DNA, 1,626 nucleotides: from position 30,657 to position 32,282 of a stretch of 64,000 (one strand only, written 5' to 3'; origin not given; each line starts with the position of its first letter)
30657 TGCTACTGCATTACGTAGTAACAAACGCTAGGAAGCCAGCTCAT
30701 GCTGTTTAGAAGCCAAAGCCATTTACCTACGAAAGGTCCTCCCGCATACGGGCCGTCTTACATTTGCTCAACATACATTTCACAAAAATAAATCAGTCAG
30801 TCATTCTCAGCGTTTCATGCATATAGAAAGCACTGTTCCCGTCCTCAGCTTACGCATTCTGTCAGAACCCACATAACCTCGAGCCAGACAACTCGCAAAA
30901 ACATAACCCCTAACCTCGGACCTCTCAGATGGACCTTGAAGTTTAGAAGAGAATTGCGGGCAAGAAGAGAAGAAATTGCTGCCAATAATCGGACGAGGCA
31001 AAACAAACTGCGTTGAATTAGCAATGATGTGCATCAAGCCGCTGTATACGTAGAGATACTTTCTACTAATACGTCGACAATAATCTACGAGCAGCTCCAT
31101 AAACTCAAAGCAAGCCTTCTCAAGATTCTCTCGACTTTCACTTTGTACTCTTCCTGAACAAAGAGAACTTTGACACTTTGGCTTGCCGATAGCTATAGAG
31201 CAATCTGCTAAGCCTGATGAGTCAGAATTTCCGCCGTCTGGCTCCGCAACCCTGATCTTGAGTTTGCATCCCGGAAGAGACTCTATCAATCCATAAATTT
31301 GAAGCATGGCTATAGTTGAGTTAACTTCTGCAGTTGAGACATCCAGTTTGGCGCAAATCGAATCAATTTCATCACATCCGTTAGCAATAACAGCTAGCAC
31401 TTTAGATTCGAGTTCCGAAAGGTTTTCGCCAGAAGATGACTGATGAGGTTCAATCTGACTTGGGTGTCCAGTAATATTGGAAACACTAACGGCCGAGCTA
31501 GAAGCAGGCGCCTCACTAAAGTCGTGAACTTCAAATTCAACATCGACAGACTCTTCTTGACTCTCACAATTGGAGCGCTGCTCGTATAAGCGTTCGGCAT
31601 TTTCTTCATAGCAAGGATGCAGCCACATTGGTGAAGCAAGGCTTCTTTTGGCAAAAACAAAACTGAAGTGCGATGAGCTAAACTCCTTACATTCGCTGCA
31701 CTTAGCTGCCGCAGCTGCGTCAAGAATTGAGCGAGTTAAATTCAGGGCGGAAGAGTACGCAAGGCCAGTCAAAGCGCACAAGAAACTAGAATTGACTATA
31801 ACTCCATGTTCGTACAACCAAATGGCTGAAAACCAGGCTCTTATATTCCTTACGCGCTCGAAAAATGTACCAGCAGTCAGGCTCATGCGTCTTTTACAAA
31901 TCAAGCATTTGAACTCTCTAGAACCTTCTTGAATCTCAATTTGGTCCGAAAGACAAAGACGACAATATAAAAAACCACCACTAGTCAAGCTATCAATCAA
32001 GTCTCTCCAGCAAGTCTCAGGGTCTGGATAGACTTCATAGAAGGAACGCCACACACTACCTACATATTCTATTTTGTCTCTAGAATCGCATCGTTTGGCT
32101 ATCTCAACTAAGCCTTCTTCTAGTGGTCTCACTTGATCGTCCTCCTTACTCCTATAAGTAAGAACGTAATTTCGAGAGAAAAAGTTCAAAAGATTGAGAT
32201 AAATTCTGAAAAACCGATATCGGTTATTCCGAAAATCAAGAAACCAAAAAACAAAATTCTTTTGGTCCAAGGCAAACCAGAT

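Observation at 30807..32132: IS1595-type transposase shell with the DDE core replaced by an acidic linker and a DprA-like winged helix (paralogue A)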

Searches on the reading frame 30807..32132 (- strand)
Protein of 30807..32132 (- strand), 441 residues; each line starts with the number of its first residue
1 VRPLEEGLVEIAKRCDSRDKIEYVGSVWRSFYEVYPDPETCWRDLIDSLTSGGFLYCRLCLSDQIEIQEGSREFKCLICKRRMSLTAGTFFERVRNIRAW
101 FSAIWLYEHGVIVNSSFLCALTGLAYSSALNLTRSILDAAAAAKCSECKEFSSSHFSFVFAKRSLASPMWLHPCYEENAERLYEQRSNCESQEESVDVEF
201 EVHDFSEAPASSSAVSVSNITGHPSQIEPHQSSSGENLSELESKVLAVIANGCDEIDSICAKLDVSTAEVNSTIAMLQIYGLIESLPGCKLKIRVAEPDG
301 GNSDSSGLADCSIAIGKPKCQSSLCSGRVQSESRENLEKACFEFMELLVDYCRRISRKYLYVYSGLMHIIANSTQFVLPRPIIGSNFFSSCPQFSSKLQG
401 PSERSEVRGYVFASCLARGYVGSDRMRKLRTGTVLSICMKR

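Call 3: search_protein_families(library=pfam, proteins=[window:30807-32132:-], max_evalue=10)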
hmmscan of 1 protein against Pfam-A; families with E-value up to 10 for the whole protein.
window:30807-32132:- (441 aa): 4 families
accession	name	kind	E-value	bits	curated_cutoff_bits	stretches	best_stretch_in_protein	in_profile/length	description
PF17782.7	DprA_WH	-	6.5e-07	29.7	22.9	1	233-288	5-60/61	DprA winged helix domain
PF04810.20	zf-Sec23_Sec24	-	0.0065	16.9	25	1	57-85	7-35/39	Sec23/Sec24 zinc finger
PF01978.25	TrmB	-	0.019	15.2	25.6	1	237-298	5-67/68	Sugar-specific transcriptional regulator TrmB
PF24409.1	wHTH-PRTase_assc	-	0.034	14.6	27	1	245-284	3-42/83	wHTH-PRTase associated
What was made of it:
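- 31248..31436 (-): Residues 233-295: DprA-type winged helix. PF17782 at 29.7 bits against a cut-off of 22.9 (call 3).
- Checked: DprA_WH (PF17782) matches residues 233-288 at 29.7 bits, above the cut-off of 22.9, E 6.5e-7 (call 3).
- Pfam's own IS1595 models do not reach their thresholds on protein A (call 3).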

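Call 4: search_protein_families(library=ncbifam, proteins=[window:30807-32132:-], max_evalue=10)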
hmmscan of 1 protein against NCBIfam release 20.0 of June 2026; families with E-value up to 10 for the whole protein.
window:30807-32132:- (441 aa): 3 families
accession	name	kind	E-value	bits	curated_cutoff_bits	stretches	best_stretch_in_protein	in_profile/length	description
TIGR01884.1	cas_HTH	subfamily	0.0013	18.1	60.2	1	237-293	139-195/202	CRISPR-associated CARF protein Csa3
NF007018.1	PRK09483.1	equivalog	0.058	13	280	1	225-273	136-183/217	UvrY/SirA/GacA family response regulator transcription factor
NF053606.1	Sta1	subfamily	0.16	12.1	80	1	238-284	18-65/100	Sta1 family transcriptional regulator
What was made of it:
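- Tried and rejected: The IS1595 models needed profile-profile comparison (calls 3, 4).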

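Call 7: find_homologous_proteins(query=window:30810-32132:-)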
Query seq(441 aa) (441 aa): 15 proteins with E <= 0.001 among 8000 candidates.
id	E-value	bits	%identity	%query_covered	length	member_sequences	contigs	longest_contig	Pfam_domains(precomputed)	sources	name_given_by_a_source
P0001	1.8e-269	912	92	100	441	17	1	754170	PF17782.8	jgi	jgi:hypothetical protein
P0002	2.2e-218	743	75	100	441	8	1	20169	-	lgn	-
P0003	1.0e-167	576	72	82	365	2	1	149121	PF17782.8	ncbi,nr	ncbi:MAG: hypothetical protein K2Y32_16660 [Candidatus Obscuribacterales bacterium]|nr:hypothetical 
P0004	4.5e-30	123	32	59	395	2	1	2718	PF17782.8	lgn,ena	-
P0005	1.4e-28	118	27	80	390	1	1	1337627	PF17782.8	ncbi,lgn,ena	-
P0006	3.7e-28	117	30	60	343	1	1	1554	PF17782.8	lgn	-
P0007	2.2e-25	108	28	67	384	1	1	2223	PF17782.8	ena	-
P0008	2.3e-24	104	29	59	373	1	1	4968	PF17782.8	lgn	-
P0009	1.6e-22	98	26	80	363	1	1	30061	PF17782.8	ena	-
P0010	1.4e-19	89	26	77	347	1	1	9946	PF17782.8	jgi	-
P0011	2.4e-19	88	29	59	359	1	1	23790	PF17782.8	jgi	jgi:hypothetical protein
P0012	7.5e-18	83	32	39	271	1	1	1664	-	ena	-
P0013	2.4e-16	78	24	72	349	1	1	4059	PF17782.8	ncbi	-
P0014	1.3e-14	72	23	77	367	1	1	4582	PF17782.8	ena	-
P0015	1.9e-14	72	22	78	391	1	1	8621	PF17782.8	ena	-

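Call 13: search_protein_families(library=pfam, alignment_id=A1, max_evalue=10)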
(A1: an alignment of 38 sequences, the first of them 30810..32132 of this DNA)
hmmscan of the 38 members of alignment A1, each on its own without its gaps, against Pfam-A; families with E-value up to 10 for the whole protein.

A. member 1, window:30810-32132:- (441 aa): 4 families
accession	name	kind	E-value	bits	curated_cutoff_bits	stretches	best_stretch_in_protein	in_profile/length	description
PF17782.7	DprA_WH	-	6.5e-07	29.7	22.9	1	233-288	5-60/61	DprA winged helix domain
PF04810.20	zf-Sec23_Sec24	-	0.0065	16.9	25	1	57-85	7-35/39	Sec23/Sec24 zinc finger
PF01978.25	TrmB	-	0.019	15.2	25.6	1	237-298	5-67/68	Sugar-specific transcriptional regulator TrmB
PF24409.1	wHTH-PRTase_assc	-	0.034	14.6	27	1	245-284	3-42/83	wHTH-PRTase associated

B. families by the number of members that match (of 38 scanned): 65 families (the first 25 are shown)
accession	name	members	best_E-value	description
PF17782.7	DprA_WH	36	7.6e-16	DprA winged helix domain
PF12760.12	Zn_ribbon_IS1595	16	0.00014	Transposase zinc-ribbon domain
PF01978.25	TrmB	15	1.3e-05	Sugar-specific transcriptional regulator TrmB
PF12802.13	MarR_2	10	2.4e-05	MarR family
PF09339.16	HTH_IclR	7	0.0068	IclR helix-turn-helix domain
PF24409.1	wHTH-PRTase_assc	5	0.0072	wHTH-PRTase associated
PF01022.26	HTH_5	4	4.2e-05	Bacterial regulatory protein, arsR family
PF19134.6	DUF5817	4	0.0029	Domain of unknown function (DUF5817)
PF12762.13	DDE_Tnp_IS1595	4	0.0058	ISXO2-like transposase domain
PF08281.18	Sigma70_r4_2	4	0.049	Sigma-70, region 4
PF05158.18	RNA_pol_Rpc34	4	0.072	RNA polymerase Rpc34 subunit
PF01667.23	Ribosomal_S27e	4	0.096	Ribosomal protein S27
PF01047.28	MarR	3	0.0022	MarR family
PF13601.12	HTH_34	3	0.0028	Winged helix DNA-binding domain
PF04810.20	zf-Sec23_Sec24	3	0.0065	Sec23/Sec24 zinc finger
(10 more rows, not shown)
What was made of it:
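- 31248..31436 (-): Present in 36/38 members (call 13).
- On IS1595-family insertion sequence / transposase: Pfam itself stays sub-threshold, hitting 16/38 members with best E 1.4e-4 (call 13).
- On DprA / Smf: 29.7 bits against a cut-off of 22.9 for A. Present in 36/38 members (calls 3, 13).
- Closest known: DprA. Same: The inserted domain passes the Pfam threshold for this family in 36 of 38 members, best E 7.6e-16 (calls 3, 13).
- Checked: It is found in 36 of 38 members, best E 7.6e-16 (call 13).
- The winged helix is most similar to the one in DprA (calls 3, 13).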

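Call 15: search_protein_families(library=pfam, proteins=[P0005, P0006, P0007, P0009, P0011, P0004], max_evalue=10)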
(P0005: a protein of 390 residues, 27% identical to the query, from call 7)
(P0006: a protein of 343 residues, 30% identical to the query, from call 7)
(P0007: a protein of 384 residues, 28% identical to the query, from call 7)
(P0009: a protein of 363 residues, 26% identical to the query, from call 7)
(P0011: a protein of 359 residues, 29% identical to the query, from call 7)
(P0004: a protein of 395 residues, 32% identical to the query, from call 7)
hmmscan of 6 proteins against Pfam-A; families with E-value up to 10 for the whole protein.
P0005 (390 aa): 8 families
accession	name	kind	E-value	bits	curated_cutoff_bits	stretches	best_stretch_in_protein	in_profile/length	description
PF17782.7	DprA_WH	-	1.7e-14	54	22.9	1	240-287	13-60/61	DprA winged helix domain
PF01978.25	TrmB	-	0.00038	20.7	25.6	1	236-291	5-61/68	Sugar-specific transcriptional regulator TrmB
PF01667.23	Ribosomal_S27e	-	0.11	12.7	24.5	1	53-79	8-34/55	Ribosomal protein S27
PF08784.17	RPA_C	-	0.12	13.5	22.6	1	234-282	46-99/106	Replication protein A C terminal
PF19134.6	DUF5817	-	0.14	12.6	31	1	54-80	5-30/57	Domain of unknown function (DUF5817)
PF12802.13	MarR_2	-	0.23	12.1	27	1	258-288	26-58/61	MarR family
PF22191.2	IBR_1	-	0.3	11.4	27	1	50-80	1-30/47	IBR domain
PF12760.12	Zn_ribbon_IS1595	-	0.54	10.7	25.4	1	34-79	1-45/46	Transposase zinc-ribbon domain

P0006 (343 aa): 5 families
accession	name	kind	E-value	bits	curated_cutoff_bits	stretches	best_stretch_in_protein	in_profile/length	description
PF17782.7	DprA_WH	-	7.6e-16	58.3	22.9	1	184-238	6-60/61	DprA winged helix domain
PF05129.18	Zn_ribbon_Elf1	-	0.13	12.8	29.8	1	13-52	16-55/79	Transcription elongation factor Elf1 like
PF01978.25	TrmB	-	0.15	12.4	25.6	1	185-241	3-60/68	Sugar-specific transcriptional regulator TrmB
PF21476.4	PF0610-like_N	-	0.24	12.1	33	0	197-217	8-28/50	PF0610-like, N-terminal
PF12760.12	Zn_ribbon_IS1595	-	1.2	9.6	25.4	1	25-70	1-45/46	Transposase zinc-ribbon domain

P0007 (384 aa): 3 families
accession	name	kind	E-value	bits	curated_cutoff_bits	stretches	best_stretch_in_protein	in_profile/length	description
PF17782.7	DprA_WH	-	1e-13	51.6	22.9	1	224-280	4-60/61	DprA winged helix domain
PF19187.6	HTH_PafC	-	0.17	12.2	32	1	242-281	15-54/115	PafC helix-turn-helix domain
PF13601.12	HTH_34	-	0.22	12.2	27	1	242-273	11-42/80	Winged helix DNA-binding domain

P0009 (363 aa): 8 families
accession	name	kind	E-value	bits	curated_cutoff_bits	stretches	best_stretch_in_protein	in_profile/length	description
PF17782.7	DprA_WH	-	9.6e-15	54.8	22.9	1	208-259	9-60/61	DprA winged helix domain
PF12760.12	Zn_ribbon_IS1595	-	0.0038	17.6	25.4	1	27-72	1-46/46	Transposase zinc-ribbon domain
PF12802.13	MarR_2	-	0.0086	16.7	27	1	212-256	6-52/61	MarR family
PF17302.8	DUF5351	-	0.022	15.5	27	1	37-53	10-26/29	Family of unknown function (DUF5351)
PF09339.16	HTH_IclR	-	0.048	13.9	22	1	214-256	6-50/52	IclR helix-turn-helix domain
PF24270.1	HTH_Cmi2_C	-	0.13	13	27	1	204-261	68-125/125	Cmi2, C-terminal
PF01978.25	TrmB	-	0.2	11.9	25.6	1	217-260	15-58/68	Sugar-specific transcriptional regulator TrmB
PF12762.13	DDE_Tnp_IS1595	-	0.26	11.7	27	1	287-316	113-146/153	ISXO2-like transposase domain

P0011 (359 aa): 6 families
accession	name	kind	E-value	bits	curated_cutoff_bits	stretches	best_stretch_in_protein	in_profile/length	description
PF17782.7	DprA_WH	-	1.4e-14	54.3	22.9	1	193-248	5-60/61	DprA winged helix domain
PF12760.12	Zn_ribbon_IS1595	-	0.015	15.7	25.4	1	42-71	17-45/46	Transposase zinc-ribbon domain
PF13601.12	HTH_34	-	0.039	14.5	27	1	212-246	13-47/80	Winged helix DNA-binding domain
PF01022.26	HTH_5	-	0.042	14.2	22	1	204-244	6-46/47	Bacterial regulatory protein, arsR family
PF12840.13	HTH_20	-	0.069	13.6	27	1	203-244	7-49/51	Helix-turn-helix domain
PF01978.25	TrmB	-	0.14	12.4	25.6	1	199-251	7-59/68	Sugar-specific transcriptional regulator TrmB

P0004 (395 aa): 3 families
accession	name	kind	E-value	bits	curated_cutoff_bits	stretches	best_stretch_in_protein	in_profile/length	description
PF17782.7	DprA_WH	-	1.3e-12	48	22.9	1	236-289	7-60/61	DprA winged helix domain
PF01667.23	Ribosomal_S27e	-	0.096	12.9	24.5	1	52-76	9-33/55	Ribosomal protein S27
PF12760.12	Zn_ribbon_IS1595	-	0.16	12.4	25.4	1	33-76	1-44/46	Transposase zinc-ribbon domain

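Call 38: find_encoding_contigs(protein=P0001, flank=6000, max_places=3)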
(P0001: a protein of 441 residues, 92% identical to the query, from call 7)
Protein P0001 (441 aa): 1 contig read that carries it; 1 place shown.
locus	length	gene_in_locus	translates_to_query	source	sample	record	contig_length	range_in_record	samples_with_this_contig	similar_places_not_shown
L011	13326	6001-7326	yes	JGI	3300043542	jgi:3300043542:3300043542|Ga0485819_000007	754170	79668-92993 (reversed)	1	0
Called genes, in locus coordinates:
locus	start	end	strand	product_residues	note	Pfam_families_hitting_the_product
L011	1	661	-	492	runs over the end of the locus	PF01595:CNNM, PF00571:CBS (weak), PF03471:CorC_HlyC (weak)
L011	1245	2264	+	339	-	PF00850:Hist_deacetyl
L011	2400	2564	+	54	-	-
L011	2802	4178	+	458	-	PF02403:Seryl_tRNA_N, PF00587:tRNA-synt_2b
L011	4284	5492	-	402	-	-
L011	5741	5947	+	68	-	-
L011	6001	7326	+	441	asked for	PF17782:WHD_DprA (weak)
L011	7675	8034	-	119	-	-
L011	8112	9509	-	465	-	-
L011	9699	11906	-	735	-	-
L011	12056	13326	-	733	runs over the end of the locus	PF02771:Acyl-CoA_dh_N, PF02770:Acyl-CoA_dh_M, PF00441:Acyl-CoA_dh_1, PF09317:ACDH_C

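Call 39: find_encoding_contigs(protein=P0002, flank=6000, max_places=3)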
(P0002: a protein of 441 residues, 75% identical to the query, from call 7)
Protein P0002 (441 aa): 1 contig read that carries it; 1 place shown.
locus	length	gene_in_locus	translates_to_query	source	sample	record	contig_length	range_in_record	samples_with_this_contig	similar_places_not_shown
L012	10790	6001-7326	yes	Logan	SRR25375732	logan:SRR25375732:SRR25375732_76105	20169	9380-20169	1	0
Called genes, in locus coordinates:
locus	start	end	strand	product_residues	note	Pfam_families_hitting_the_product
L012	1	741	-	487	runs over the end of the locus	PF01595:CNNM, PF00571:CBS (weak), PF03471:CorC_HlyC (weak)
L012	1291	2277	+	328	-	PF00850:Hist_deacetyl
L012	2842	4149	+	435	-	PF02403:Seryl_tRNA_N, PF00587:tRNA-synt_2b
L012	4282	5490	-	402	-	-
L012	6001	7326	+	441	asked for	-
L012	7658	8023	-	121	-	-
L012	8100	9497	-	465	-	-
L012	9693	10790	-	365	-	?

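Call 47: find_related_loci(query=A1, collection=genome_contigs, flank=4000)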
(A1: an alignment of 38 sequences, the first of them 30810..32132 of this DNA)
Query A1 (441 aa) in genome_contigs; peptide patterns used: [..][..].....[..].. (x = any residue, [..] = any of these).
166 stretches matched a pattern; 133 encode a relative of the query (tblastn E <= 1e-3); the best 80 are kept; 80 distinct loci.
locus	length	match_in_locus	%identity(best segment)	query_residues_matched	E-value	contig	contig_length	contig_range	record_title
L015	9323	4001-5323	74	1-441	0e+0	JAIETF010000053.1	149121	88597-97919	MAG: Candidatus Obscuribacterales bacterium isolate time.spades.CONCOCT.1kb_020 c_000000000026, whole genome shotgun seq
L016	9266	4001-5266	26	11-436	3e-43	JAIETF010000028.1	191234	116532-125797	MAG: Candidatus Obscuribacterales bacterium isolate time.spades.CONCOCT.1kb_020 c_000000000015, whole genome shotgun seq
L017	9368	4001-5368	27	23-437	1e-38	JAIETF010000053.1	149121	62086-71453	MAG: Candidatus Obscuribacterales bacterium isolate time.spades.CONCOCT.1kb_020 c_000000000026, whole genome shotgun seq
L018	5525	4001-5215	26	27-436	8e-38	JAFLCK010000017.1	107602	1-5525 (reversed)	MAG: Candidatus Obscuribacter phosphatis isolate UWPOB_OBS1 gnl_X_NNKDJJKM_17, whole genome shotgun sequence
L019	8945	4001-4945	29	26-363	3e-32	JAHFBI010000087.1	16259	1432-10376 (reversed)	MAG: Candidatus Melainabacteria bacterium isolate nzgw195 NODE_5063_length_16260_cov_3.204226, whole genome shotgun sequ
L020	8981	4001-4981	28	24-363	1e-30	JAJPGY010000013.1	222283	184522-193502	MAG: Proteobacteria bacterium isolate Centralia_MAG_122 k107_10042297, whole genome shotgun sequence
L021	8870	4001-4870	28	2-288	2e-30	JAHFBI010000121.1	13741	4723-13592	MAG: Candidatus Melainabacteria bacterium isolate nzgw195 NODE_6647_length_13742_cov_3.350488, whole genome shotgun sequ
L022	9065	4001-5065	28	14-370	1e-30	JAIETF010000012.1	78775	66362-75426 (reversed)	MAG: Candidatus Obscuribacterales bacterium isolate time.spades.CONCOCT.1kb_020 c_000000000071, whole genome shotgun seq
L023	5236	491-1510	25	9-363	7e-30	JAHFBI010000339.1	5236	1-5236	MAG: Candidatus Melainabacteria bacterium isolate nzgw195 NODE_33646_length_5237_cov_3.618843, whole genome shotgun sequ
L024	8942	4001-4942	27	27-363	6e-30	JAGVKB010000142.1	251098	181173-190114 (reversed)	MAG: Candidatus Obscuribacterales bacterium isolate SW_5 c_000000047623, whole genome shotgun sequence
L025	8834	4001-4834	27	17-288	7e-30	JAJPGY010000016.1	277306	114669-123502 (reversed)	MAG: Proteobacteria bacterium isolate Centralia_MAG_122 k107_2502908, whole genome shotgun sequence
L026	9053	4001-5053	26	22-374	4e-29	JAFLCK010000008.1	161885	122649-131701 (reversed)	MAG: Candidatus Obscuribacter phosphatis isolate UWPOB_OBS1 gnl_X_NNKDJJKM_8, whole genome shotgun sequence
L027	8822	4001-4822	28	27-303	5e-29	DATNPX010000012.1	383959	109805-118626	MAG TPA_asm: Oculatellaceae cyanobacterium isolate SMAG_U16492 k141_369223, whole genome shotgun sequence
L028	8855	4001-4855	27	26-372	8e-29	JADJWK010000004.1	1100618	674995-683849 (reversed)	MAG: Candidatus Melainabacteria bacterium isolate Kalu_18-Q3-R12-55_BAT3C.239 tig00001116-10-10981520, whole genome shot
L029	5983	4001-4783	28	22-288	1e-28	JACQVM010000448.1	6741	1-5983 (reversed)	MAG: Candidatus Melainabacteria bacterium isolate NC_groundwater_1463_Ag_S-0.65um_47_13 S_p65_S5_coassembly_k141_5610449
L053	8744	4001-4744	26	15-288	4e-22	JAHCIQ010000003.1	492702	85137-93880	MAG: Cyanobacteria bacterium TGS_CYA1 CYA1_3, whole genome shotgun sequence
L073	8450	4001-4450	32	30-180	4e-20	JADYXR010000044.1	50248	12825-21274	MAG: Candidatus Obscuribacter sp. isolate MP9P1 103 k99_416548, whole genome shotgun sequence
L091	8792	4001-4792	27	29-324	3e-17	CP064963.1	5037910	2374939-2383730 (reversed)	MAG: Candidatus Melainabacteria bacterium isolate Aved_18-Q3-R54-62_BATAC.358_cln chromosome, complete genome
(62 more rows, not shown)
